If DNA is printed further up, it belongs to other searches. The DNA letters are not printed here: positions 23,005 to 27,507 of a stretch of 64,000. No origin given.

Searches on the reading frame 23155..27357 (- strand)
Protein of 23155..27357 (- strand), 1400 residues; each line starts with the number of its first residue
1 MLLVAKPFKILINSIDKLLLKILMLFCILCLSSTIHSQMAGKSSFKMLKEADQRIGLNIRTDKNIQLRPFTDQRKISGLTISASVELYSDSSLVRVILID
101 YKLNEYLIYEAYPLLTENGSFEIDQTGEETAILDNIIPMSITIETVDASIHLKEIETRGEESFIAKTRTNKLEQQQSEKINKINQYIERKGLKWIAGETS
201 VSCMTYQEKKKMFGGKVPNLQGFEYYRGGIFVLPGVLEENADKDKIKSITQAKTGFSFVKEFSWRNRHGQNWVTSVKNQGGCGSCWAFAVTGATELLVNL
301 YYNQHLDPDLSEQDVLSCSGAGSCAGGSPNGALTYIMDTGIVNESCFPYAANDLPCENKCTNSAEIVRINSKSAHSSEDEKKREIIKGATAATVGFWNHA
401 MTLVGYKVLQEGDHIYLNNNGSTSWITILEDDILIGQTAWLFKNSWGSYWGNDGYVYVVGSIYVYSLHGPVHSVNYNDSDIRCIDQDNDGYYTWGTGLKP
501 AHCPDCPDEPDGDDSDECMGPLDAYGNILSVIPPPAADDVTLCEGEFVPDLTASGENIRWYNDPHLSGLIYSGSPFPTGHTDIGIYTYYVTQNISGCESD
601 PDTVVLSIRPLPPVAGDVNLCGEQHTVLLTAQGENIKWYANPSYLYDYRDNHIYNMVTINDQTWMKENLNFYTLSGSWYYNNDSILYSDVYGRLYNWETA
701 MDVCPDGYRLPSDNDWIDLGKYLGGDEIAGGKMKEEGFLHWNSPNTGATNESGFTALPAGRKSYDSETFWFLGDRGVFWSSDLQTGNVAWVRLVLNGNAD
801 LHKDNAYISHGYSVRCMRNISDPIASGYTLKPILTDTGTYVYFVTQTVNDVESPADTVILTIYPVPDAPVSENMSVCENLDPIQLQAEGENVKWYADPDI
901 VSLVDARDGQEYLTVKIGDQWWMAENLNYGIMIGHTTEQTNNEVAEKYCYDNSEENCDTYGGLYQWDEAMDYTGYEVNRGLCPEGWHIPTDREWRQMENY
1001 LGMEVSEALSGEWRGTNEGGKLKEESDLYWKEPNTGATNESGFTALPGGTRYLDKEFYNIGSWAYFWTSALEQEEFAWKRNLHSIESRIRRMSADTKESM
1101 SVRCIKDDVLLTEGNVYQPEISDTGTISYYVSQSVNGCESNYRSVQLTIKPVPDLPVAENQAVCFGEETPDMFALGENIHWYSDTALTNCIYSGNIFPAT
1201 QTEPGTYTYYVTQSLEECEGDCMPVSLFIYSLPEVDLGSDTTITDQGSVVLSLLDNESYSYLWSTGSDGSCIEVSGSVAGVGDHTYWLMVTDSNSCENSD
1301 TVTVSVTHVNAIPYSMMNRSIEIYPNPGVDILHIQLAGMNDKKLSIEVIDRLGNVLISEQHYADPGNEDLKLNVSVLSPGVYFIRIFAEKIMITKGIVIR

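Call 7: search_protein_families(library=pfam, proteins=[window:23155-27357:-], max_evalue=0.01)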
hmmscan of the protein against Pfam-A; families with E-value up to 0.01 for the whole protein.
window:23155-27357:- (1400 aa): 5 families
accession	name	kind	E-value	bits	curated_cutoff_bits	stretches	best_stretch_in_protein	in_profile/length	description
PF09603.15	Fib_succ_major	-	3.8e-77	259.2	33.9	2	915-1106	1-187/187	Fibrobacter succinogenes major domain (Fib_succ_major)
PF00112.29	Peptidase_C1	-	2.3e-32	113.3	20.7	1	260-459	3-203/220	Papain family cysteine protease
PF19081.6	Ig_7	-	7.6e-20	71.4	27.3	2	1153-1226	1-79/84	Ig-like domain CHU_C associated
PF18962.6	Por_Secre_tail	-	5.1e-12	46.4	27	1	1323-1399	1-75/75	Secretion system C-terminal sorting domain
PF17803.7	Cadherin_4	-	0.0028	18.6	25.1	0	1144-1170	2-28/71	Bacterial cadherin-like domain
